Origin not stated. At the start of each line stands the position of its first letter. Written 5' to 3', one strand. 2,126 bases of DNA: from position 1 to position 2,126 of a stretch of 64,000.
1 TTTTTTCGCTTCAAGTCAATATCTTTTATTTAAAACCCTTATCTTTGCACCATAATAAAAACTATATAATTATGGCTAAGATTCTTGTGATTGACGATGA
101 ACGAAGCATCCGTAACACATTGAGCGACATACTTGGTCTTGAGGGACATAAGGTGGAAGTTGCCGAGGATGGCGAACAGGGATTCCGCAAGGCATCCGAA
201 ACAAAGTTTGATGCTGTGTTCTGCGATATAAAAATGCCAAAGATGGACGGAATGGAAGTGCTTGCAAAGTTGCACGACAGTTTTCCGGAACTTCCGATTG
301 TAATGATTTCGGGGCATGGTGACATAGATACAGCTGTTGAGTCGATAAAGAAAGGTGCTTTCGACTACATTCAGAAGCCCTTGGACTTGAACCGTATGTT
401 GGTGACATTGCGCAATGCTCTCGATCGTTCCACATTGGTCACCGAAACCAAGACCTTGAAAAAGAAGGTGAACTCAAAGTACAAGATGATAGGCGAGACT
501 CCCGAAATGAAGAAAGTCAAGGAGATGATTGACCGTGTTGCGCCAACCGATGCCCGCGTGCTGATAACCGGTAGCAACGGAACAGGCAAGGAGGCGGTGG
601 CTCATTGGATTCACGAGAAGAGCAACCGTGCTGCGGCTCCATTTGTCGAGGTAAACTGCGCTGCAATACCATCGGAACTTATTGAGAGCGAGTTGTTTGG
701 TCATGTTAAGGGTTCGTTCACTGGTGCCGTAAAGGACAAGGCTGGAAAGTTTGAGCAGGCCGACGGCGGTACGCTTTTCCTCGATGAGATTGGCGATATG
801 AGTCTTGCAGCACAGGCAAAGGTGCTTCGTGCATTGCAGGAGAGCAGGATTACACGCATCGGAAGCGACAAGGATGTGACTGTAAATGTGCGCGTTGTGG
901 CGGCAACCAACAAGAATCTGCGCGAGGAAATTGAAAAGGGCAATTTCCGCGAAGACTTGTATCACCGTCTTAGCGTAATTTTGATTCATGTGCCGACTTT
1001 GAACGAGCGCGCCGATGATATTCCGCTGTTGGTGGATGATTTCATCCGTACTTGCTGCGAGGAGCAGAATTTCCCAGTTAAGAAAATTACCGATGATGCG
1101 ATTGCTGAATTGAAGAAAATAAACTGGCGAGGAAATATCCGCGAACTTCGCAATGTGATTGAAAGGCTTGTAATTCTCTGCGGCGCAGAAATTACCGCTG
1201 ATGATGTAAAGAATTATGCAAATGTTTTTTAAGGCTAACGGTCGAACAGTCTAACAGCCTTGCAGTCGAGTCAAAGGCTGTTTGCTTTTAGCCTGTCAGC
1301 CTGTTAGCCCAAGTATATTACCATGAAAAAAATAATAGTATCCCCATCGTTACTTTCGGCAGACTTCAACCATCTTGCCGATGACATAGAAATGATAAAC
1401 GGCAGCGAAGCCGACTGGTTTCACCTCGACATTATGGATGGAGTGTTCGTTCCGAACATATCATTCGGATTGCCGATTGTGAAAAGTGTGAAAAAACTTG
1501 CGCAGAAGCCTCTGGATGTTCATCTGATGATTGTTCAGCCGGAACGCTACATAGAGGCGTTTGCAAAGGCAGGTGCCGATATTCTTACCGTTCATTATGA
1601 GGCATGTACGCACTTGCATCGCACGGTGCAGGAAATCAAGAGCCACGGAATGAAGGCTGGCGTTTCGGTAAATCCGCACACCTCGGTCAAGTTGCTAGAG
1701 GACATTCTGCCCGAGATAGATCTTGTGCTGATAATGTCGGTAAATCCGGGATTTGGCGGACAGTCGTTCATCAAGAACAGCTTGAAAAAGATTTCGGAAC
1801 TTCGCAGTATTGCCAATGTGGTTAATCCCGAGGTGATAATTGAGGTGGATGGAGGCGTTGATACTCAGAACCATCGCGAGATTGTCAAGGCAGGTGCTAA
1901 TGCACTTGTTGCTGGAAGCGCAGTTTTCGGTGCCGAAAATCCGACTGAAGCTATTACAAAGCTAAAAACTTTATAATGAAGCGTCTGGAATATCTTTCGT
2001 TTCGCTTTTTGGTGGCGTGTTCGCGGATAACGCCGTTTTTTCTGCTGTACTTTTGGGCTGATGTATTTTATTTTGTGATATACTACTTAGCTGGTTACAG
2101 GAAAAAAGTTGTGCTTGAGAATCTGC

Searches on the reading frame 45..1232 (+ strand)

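Call 16: search_protein_families(library=pfam, proteins=[window:45-1232:+])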
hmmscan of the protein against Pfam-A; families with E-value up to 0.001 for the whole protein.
window:45-1232:+ (395 aa): 7 families
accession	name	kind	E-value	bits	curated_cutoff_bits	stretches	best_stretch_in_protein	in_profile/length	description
PF00158.32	Sigma54_activat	-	1.6e-72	243.1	20.2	1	148-314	1-167/168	Sigma-54 interaction domain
PF00072.30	Response_reg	-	7.8e-31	107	30.2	1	13-121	1-109/111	Response regulator receiver domain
PF14532.12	Sigma54_activ_2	-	7.3e-25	88.2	25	1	149-319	1-138/138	Sigma-54 interaction domain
PF25601.1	AAA_lid_14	-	4.7e-21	74.8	27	1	321-391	2-73/87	AAA+ ATPase lid domain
PF00004.35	AAA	-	3.7e-07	31.1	21.2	1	172-294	1-112/131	ATPase family associated with various cellular activities (AAA)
PF07728.20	AAA_5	-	3.5e-06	27.5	22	1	172-292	2-125/139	AAA domain (dynein-related subfamily)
PF06490.17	FleQ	-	1.4e-05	25.8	22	1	12-125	1-106/108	Flagellar regulatory protein FleQ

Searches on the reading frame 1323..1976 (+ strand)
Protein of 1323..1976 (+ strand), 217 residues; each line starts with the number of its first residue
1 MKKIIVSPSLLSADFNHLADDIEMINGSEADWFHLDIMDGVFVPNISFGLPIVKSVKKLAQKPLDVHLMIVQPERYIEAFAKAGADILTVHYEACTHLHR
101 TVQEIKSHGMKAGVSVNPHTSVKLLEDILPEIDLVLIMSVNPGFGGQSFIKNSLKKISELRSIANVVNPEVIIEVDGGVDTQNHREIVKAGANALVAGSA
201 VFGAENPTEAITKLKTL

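Call 16: search_protein_families(library=pfam, proteins=[window:1323-1976:+])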
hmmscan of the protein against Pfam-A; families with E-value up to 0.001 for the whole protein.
window:1323-1976:+ (217 aa): 3 families
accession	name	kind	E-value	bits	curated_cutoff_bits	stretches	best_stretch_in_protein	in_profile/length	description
PF00834.25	Ribul_P_3_epim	-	2.8e-79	265.5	21.1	1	6-202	2-198/198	Ribulose-phosphate 3 epimerase family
PF00215.30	OMPdecase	-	7.2e-05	23.2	27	1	75-213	69-220/221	Orotidine 5'-phosphate decarboxylase / HUMPS family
PF01729.25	QRPTase_C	-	0.00047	20.4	23.1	0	160-202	114-159/169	Quinolinate phosphoribosyl transferase, C-terminal domain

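Call 64: find_encoding_contigs(protein=window:1323-1976:+, flank=10000, max_places=3)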
Protein window:1323-1976:+ (217 aa): 3 contigs read that carry it; 1 place shown.
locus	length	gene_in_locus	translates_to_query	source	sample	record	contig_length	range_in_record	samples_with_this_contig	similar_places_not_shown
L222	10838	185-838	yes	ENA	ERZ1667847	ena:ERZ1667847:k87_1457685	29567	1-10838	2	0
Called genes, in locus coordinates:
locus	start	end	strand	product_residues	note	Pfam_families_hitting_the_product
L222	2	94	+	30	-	?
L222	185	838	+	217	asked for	PF00834:Ribul_P_3_epim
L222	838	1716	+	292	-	PF03279:Lip_A_acyltrans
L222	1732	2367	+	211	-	PF00753:Lactamase_B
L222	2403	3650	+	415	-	PF19425:Csd3_N2 (weak), PF01551:Peptidase_M23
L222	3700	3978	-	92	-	-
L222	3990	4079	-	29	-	-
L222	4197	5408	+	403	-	PF00155:Aminotran_1_2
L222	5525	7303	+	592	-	PF05496:RuvB_N (faint), PF13177:DNA_pol3_delta2, PF13401:AAA_22 (weak), PF00004:AAA, PF22608:DNAX_ATPase_lid, PF12169:DNA_pol3_gamma3, PF28557:DUF8439 (weak)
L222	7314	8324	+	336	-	PF07670:Gate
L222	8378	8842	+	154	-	PF00254:FKBP_C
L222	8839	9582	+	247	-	-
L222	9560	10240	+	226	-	PF03167:UDG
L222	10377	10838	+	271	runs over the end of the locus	-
